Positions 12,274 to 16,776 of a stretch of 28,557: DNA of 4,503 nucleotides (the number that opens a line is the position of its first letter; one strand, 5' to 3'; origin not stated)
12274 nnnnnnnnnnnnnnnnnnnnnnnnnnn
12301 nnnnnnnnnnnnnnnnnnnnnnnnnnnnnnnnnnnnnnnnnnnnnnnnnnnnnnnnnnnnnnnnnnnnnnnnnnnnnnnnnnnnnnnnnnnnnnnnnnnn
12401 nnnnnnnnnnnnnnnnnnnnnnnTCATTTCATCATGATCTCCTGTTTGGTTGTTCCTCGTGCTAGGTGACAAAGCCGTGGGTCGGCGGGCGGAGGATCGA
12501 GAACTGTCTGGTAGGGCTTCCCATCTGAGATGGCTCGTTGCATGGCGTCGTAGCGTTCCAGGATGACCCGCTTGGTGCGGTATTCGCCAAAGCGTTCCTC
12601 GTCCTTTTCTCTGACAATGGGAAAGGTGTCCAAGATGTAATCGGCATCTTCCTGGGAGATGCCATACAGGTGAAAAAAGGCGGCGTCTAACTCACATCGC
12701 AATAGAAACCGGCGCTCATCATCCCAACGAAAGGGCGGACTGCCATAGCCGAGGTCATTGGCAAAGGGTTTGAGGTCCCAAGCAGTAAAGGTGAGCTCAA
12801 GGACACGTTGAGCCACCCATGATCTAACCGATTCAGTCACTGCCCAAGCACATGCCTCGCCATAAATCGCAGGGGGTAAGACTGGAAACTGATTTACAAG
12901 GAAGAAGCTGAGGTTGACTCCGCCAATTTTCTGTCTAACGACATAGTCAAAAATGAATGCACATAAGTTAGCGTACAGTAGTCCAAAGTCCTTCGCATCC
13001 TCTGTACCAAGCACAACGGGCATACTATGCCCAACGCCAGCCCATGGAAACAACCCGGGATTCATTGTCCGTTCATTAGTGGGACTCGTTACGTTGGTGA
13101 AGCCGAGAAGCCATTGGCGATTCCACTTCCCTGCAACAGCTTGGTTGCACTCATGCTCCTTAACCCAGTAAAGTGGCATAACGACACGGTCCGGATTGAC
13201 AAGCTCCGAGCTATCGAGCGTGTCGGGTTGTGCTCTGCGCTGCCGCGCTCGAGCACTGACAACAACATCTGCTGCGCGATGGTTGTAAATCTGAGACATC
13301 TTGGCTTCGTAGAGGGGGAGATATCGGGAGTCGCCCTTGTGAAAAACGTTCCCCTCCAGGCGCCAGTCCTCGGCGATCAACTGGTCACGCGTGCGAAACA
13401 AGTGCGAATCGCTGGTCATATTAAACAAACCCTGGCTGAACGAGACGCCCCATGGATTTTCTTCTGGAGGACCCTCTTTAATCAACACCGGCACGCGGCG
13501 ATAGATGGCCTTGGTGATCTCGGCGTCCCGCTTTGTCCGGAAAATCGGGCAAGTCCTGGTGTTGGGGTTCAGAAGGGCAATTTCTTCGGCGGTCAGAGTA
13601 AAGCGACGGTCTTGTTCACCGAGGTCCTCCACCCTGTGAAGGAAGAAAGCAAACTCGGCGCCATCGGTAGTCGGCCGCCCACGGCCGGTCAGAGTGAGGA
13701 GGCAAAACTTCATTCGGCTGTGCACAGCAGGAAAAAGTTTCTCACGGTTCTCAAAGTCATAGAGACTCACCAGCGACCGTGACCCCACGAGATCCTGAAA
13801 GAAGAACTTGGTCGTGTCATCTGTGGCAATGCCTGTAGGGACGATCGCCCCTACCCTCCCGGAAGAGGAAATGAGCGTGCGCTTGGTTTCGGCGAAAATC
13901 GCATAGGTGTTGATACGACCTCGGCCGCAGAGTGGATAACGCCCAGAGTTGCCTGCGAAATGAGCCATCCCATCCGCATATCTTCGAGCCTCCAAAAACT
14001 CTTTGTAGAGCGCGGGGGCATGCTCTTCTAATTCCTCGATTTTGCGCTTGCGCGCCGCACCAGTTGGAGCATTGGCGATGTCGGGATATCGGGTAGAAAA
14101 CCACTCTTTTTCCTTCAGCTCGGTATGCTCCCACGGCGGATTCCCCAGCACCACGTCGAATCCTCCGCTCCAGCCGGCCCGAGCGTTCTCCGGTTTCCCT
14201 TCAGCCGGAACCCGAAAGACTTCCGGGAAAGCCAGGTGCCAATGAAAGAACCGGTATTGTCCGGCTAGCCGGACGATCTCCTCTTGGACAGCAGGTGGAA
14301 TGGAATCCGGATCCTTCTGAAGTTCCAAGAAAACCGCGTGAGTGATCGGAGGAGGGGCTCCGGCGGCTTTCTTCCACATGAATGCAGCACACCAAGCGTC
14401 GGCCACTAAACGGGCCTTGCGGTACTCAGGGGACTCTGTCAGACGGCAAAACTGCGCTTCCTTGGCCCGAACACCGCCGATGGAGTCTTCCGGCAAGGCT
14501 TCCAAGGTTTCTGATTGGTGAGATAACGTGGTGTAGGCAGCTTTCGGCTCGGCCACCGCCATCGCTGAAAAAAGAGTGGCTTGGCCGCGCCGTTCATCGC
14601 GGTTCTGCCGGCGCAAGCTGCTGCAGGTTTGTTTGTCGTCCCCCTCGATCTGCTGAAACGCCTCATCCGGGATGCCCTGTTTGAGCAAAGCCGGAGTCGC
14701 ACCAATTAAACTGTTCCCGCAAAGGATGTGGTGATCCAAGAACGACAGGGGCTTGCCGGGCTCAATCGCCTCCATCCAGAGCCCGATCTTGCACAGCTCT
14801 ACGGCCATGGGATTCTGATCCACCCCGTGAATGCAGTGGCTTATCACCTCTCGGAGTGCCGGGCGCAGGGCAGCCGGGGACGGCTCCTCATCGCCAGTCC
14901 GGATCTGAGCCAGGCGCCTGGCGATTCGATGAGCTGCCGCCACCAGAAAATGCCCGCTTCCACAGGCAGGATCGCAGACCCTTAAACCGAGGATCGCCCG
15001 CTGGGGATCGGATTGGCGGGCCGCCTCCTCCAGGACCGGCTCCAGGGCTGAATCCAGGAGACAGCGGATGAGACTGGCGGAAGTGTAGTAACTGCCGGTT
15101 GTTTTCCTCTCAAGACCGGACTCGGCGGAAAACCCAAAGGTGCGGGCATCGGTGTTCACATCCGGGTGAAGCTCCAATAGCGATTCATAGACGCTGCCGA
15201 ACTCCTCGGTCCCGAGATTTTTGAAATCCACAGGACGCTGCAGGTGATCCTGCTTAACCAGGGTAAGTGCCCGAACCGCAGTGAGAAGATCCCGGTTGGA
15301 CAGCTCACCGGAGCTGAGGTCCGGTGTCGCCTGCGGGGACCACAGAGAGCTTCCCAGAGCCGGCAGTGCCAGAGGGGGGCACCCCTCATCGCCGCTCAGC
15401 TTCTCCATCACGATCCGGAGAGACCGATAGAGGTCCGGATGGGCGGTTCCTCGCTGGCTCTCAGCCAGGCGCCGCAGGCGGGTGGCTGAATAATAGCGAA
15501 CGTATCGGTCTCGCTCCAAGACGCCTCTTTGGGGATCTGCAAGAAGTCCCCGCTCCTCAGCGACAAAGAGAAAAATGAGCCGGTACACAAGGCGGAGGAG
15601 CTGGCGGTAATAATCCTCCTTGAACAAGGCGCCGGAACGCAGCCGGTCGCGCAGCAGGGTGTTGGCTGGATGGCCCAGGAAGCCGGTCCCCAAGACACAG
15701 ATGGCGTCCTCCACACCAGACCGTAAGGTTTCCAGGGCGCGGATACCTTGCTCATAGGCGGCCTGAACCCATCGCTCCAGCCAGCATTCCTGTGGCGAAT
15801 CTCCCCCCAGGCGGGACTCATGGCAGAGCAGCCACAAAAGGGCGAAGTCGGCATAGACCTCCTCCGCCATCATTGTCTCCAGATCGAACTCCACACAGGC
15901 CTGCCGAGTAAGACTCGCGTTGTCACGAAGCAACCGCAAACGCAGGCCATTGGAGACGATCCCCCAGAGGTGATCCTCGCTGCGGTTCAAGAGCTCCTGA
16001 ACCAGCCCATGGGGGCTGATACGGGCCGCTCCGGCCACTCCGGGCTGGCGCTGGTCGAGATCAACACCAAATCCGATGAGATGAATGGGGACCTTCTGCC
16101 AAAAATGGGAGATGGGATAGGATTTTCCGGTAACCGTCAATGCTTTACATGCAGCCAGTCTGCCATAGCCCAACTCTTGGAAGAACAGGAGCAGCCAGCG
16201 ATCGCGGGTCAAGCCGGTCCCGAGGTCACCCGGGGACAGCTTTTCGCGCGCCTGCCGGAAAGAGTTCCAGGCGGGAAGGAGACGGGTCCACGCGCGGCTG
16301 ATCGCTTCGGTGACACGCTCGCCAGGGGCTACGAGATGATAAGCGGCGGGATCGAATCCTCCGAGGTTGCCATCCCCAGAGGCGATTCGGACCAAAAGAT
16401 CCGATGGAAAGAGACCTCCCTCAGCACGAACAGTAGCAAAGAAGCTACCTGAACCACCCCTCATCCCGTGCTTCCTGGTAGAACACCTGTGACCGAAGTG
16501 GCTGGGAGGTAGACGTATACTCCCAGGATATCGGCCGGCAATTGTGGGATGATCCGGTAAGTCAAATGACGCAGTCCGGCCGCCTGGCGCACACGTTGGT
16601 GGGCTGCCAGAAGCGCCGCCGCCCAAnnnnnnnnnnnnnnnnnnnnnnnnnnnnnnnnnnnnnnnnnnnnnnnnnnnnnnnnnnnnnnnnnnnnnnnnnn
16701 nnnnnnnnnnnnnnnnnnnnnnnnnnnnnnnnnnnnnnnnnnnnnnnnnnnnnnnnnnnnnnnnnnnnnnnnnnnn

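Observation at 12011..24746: Non-canonical DISARM class-1-like defense operon: HTH - DrmA-like helicase-nuclease fusion - SNF2 (DrmD) - N6A MTase (DrmMI) - Zn-ribbon protein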

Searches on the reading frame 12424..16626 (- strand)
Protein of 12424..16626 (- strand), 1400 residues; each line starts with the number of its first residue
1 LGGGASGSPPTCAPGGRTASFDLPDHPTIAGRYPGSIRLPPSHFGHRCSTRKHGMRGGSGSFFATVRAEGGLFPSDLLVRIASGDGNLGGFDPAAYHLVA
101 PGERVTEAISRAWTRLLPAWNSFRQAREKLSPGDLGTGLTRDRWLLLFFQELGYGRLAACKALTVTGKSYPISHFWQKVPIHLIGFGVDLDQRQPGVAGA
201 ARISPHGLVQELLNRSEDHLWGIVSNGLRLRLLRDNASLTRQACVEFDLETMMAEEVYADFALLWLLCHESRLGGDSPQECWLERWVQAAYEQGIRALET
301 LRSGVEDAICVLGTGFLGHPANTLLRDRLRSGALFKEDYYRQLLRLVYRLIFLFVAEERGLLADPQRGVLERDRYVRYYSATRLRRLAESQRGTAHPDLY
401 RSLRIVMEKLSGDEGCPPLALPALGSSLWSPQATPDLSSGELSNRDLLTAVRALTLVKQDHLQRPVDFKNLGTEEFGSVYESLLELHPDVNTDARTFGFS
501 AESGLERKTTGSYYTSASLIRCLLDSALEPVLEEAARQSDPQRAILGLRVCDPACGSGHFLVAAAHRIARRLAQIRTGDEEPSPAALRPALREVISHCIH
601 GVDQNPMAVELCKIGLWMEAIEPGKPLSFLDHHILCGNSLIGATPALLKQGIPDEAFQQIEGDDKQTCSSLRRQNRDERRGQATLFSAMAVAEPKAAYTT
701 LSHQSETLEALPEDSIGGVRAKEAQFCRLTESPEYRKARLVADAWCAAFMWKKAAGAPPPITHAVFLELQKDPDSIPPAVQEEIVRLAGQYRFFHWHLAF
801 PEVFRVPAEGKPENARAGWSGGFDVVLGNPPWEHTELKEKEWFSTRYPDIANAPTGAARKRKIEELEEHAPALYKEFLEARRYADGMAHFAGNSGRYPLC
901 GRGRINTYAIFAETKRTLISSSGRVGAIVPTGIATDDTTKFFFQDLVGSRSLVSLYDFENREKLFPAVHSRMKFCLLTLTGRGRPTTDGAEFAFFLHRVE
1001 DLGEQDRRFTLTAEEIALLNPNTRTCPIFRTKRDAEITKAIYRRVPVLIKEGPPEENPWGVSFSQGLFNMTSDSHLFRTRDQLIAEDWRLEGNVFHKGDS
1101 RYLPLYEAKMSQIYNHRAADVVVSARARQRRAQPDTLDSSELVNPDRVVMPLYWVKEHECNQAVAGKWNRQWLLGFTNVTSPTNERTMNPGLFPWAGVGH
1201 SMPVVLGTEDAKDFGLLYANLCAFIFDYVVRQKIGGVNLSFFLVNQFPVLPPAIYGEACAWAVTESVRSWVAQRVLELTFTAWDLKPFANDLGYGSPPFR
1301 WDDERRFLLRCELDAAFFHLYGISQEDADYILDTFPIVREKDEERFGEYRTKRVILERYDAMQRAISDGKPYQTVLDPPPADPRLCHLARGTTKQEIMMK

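Call 4: search_protein_families(library=pfam, proteins=[window:12424-16626:-], max_evalue=0.01)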
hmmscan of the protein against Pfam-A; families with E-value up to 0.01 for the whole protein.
window:12424-16626:- (1400 aa): 3 families
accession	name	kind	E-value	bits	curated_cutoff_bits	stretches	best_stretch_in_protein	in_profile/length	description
PF07669.17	Eco57I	-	1.3e-15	58.3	25.3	1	597-849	1-104/171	Eco57I restriction-modification methylase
PF02384.22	N6_Mtase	-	2.4e-07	30.8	20.4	1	506-622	21-103/311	N-6 DNA Methylase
PF20473.4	MmeI_Mtase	-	2.7e-05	23.9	27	1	543-618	16-84/259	MmeI, DNA-methyltransferase domain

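Call 5: search_protein_families(library=padloc, proteins=[window:12424-16626:-], max_evalue=0.01)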
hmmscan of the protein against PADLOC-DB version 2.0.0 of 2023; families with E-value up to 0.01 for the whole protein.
window:12424-16626:- (1400 aa): 46 families (the best 25 are shown)
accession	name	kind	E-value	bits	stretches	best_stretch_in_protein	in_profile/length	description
PDLC02643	DrmMI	-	1.8e-67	226.2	2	502-835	547-881/1347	DrmMI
PDLC03622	REase_MTase_IIG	-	3e-49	165.4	3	869-1248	930-1289/1524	Type IIG restriction enzyme-methyltransferase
PDLC02638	DrmMI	-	2e-45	153.3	2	502-836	546-885/935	DrmMI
PDLC03613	REase_MTase_IIG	-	7.5e-37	124.5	3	788-1202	725-1090/1250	Type IIG restriction enzyme-methyltransferase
PDLC03620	REase_MTase_IIG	-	1.2e-31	107.2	4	592-644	674-727/1378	Type IIG restriction enzyme-methyltransferase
PDLC02645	DrmMI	-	1.9e-24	83.9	3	591-680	661-753/772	DrmMI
PDLC03618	REase_MTase_IIG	-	2.1e-24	82.9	2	499-643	538-713/1429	Type IIG restriction enzyme-methyltransferase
PDLC03611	REase_MTase_IIG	-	7.4e-24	81.3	3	502-648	509-659/1532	Type IIG restriction enzyme-methyltransferase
PDLC02646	DrmMI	-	5.3e-21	72.4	1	567-645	23-100/792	DrmMI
PDLC02644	DrmMI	-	6.8e-21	71.9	1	499-643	54-229/988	DrmMI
PDLC02639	DrmMI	-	3.4e-20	69.9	1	508-666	248-409/803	DrmMI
PDLC03614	REase_MTase_IIG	-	6.3e-20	68.4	2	783-972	922-1097/1584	Type IIG restriction enzyme-methyltransferase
PDLC03629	REase_MTase_IIG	-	1.8e-14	50.6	1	547-643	435-536/1182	Type IIG restriction enzyme-methyltransferase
PDLC03609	REase_MTase_IIG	-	3.3e-13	46.4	1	539-642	428-533/1066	Type IIG restriction enzyme-methyltransferase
PDLC02529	PglX|PglXI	-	4.3e-13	45.9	1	523-643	212-322/1189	PglX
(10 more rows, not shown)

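Call 6: search_protein_families(library=ncbifam, proteins=[window:12424-16626:-], max_evalue=0.01)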
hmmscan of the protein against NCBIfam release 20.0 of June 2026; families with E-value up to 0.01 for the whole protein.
window:12424-16626:- (1400 aa): 6 families
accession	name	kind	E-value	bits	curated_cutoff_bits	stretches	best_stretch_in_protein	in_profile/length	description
NF033451.1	BREX_2_MTaseX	equivalog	1.9e-12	45.8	400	1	522-626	207-296/1185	BREX-2 system adenine-specific DNA-methyltransferase PglX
NF033455.1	BREX_6_MTaseX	exception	1.1e-08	33.2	900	1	542-620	324-400/1319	BREX-6 system adenine-specific DNA-methyltransferase PglX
NF033452.1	BREX_1_MTaseX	exception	8.7e-07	27.1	500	1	542-622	309-381/1210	BREX-1 system adenine-specific DNA-methyltransferase PglX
NF033454.1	BREX_5_MTaseX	exception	1.6e-05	22.7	900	1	547-619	302-367/1404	BREX-5 system adenine-specific DNA-methyltransferase PglX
TIGR02987.1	met_A_Alw26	exception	0.0002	20.2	353.5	0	822-969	112-236/523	Alw26I/Eco31I/Esp3I family type II restriction adenine-specific DNA-methyltransferase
NF047738.1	antiphage_MADS2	equivalog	0.00023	19.6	720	1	548-624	333-413/654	methylation-associated defense system DNA methyltransferase MAD2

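Call 34: search_solved_structures(query=window:12424-16464:-, max_evalue=0.01)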
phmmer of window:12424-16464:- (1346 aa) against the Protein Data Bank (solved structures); distinct sequences matched with E-value up to 0.01: 0.

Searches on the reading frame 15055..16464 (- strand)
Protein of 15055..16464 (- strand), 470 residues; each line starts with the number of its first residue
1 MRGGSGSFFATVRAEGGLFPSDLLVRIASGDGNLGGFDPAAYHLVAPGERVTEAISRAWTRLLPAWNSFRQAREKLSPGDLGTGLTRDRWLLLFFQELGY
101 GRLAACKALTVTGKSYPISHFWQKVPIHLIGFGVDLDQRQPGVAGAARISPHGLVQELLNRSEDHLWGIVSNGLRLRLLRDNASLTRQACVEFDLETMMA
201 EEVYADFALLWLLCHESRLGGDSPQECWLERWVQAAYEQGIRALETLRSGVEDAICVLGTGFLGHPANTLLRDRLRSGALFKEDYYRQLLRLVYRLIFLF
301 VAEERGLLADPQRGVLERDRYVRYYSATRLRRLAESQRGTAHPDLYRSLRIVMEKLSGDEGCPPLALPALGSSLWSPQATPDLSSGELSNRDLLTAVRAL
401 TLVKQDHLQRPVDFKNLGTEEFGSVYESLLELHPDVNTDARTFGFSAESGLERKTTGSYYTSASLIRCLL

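Call 45: find_homologous_proteins(query=window:15055-16464:-, max_evalue=0.001)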
Query window:15055-16464:- (470 aa): 1868 proteins with E <= 0.001 among 8000 candidates; the best 120 are listed.
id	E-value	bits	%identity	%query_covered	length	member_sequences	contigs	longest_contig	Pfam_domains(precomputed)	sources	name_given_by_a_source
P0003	2.4e-195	668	64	99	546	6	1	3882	-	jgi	jgi:hypothetical protein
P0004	2.0e-193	662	65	99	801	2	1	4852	PF02384.23,PF07669.18,PF20473.5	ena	-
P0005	4.7e-191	654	64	99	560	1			PF02384.23,PF20473.5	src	-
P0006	1.8e-190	652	64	98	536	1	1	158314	-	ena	-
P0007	2.0e-188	645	63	99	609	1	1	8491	-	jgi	jgi:N-6 DNA Methylase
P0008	6.1e-187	640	61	100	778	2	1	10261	PF02384.23,PF07669.18,PF20473.5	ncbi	ncbi:MAG: Eco57I restriction-modification methylase domain-containing protein, partial [Planctomycet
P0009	5.2e-186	637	64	100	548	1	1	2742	-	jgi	jgi:hypothetical protein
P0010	6.4e-185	634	60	100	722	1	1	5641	PF02384.23,PF07669.18,PF20473.5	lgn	-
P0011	1.7e-184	632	63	98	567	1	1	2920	PF02384.23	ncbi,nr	ncbi:MAG: SAM-dependent methyltransferase, partial [Candidatus Rokubacteria bacterium]|nr:SAM-depend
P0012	7.2e-184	630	62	99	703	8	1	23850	PF02384.23,PF20473.5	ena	-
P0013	7.3e-184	630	62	100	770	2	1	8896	PF02384.23,PF20473.5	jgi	jgi:hypothetical protein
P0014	2.7e-183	628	61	100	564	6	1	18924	PF02384.23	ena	-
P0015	6.5e-183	627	62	98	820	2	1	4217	PF02384.23,PF07669.18,PF20473.5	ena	-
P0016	4.7e-182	624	61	99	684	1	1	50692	PF02384.23,PF07669.18,PF20473.5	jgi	jgi:hypothetical protein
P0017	3.3e-181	621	60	100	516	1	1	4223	-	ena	-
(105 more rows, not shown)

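Call 55: predict_structure(alignment_id=A2)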
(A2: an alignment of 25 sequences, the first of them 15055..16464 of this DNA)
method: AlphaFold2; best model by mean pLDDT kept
length: 470 residues; sequences in the alignment: 25
mean_pLDDT: 82.5   pTM: 0.63
mean pLDDT of the five models: 82.5, 82.4, 79.0, 77.8, 76.6
residues with pLDDT >= 90: 171; 70-90: 222; 50-70: 47; < 50: 30
segments of 3 or more residues with pLDDT < 50: 1-6, 449-470
pLDDT, mean of each block of 10 residues (from residue 1): 47 77 83 84 87 94 95 89 90 94 86 89 90 91 80 91 89 95 70 95 94 87 78 76 73 93 95 95 92 88 79 83 86 74 80 87 86 81 90 92 75 68 66 87 74 40 45
secondary structure, 60 per line:
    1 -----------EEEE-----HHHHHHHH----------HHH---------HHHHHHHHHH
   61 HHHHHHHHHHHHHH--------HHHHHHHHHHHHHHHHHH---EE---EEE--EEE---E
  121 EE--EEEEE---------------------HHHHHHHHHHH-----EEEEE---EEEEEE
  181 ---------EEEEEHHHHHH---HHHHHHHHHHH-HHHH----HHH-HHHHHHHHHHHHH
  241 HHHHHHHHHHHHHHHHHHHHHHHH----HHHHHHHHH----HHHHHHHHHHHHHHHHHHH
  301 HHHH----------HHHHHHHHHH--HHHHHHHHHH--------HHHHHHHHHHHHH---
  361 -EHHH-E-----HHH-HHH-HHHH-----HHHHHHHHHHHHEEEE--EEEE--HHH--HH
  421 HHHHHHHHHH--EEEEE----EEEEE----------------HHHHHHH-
elements in order: E12-15 H21-28 H51-74 H83-100 E109-111 E114-116 E120-122 E125-129 H151-161 E167-171 E175-180 E190-194 H195-200 H204-214 H216-219 H228-264 H269-277 H282-304 H315-324 H327-336 H345-357 H381-384 H390-401 E402-405 E408-411 H419-430 E433-437 E442-446 H463-469

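Call 57: fold_search(model_id=the predicted structure, library=pdb)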
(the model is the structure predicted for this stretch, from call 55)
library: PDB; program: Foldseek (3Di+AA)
matches with E <= 10: 209; with E <= 0.001: 0
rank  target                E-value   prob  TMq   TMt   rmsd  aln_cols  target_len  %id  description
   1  4f4e_A                9.3e-01  0.06  0.07  0.08  15.2       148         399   15  Crystal structure of Aromatic-amino-acid aminotransferase from Burkholderia pseudomallei covalently bound to pyridoxal (released 2012-05-23)
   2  4be7_B                1.0e+00  0.18  0.09  0.06  10.8       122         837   14  MUTANT (K220R) OF THE HSDR SUBUNIT OF THE ECOR124I RESTRICTION ENZYME IN COMPLEX WITH ATP (released 2014-03-26)
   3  4emy_D                1.4e+00  0.03  0.07  0.08  15.9       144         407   13  Crystal structure of aminotransferase from anaerococcus prevotii dsm 20548. (released 2012-05-09)
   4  1rh1                  1.8e+00  0.04  0.11  0.10  18.1       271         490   12  crystal structure of the cytotoxic bacterial protein colicin B at 2.5 A resolution (released 2004-03-09)
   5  8p26_G                2.1e+00  0.06  0.07  0.16  10.4        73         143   14  Crystal structure of Arabidopsis thaliana PAXX (released 2023-06-28)
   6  9mro_A                2.5e+00  0.06  0.08  0.12  11.2       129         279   13  Crystal structures of a cyanobacterial DAP epimerase bound to either D,L-aziDAP or D,L-alpha-methyl DAP (released 2025-07-16)
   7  9jue_E                2.6e+00  0.10  0.08  0.26   9.8        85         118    7  Roadblock3 homodimer structure from Candidatus Prometheoarchaeum syntrophicum strain MK-D1 (released 2024-10-16)
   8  1ynu                  2.6e+00  0.06  0.10  0.11  14.1       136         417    8  Crystal structure of apple ACC synthase in complex with L-vinylglycine (released 2005-05-03)
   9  9pep_B                2.6e+00  0.05  0.08  0.08  16.1       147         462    9  Crystal structure of holo-pvspha (released 2026-03-11)
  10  9cr6_C                2.7e+00  0.13  0.12  0.18   9.5       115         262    8  Crystal structure of histidine racemase (HisR) of Fusobacterium nucleatum (C209S) (released 2025-03-05)
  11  6hjm_A                3.1e+00  0.08  0.08  0.23   9.4        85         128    7  Myxococcus xanthus MglB (released 2019-12-04)
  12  9pep_D                3.1e+00  0.03  0.08  0.08  15.5       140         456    9  Crystal structure of holo-pvspha (released 2026-03-11)
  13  4zm1_A                3.1e+00  0.01  0.06  0.10  25.3       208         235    9  Shigella flexneri lipopolysaccharide O-antigen chain-length regulator WzzBSF - wild type (released 2016-03-23)
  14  4bec_A                3.3e+00  0.10  0.11  0.07  11.0       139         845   12  MUTANT (K220A) OF THE HSDR SUBUNIT OF THE ECOR124I RESTRICTION ENZYME IN COMPLEX WITH ATP (released 2014-03-26)
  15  9pep_A                3.4e+00  0.04  0.08  0.08  16.3       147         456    7  Crystal structure of holo-pvspha (released 2026-03-11)
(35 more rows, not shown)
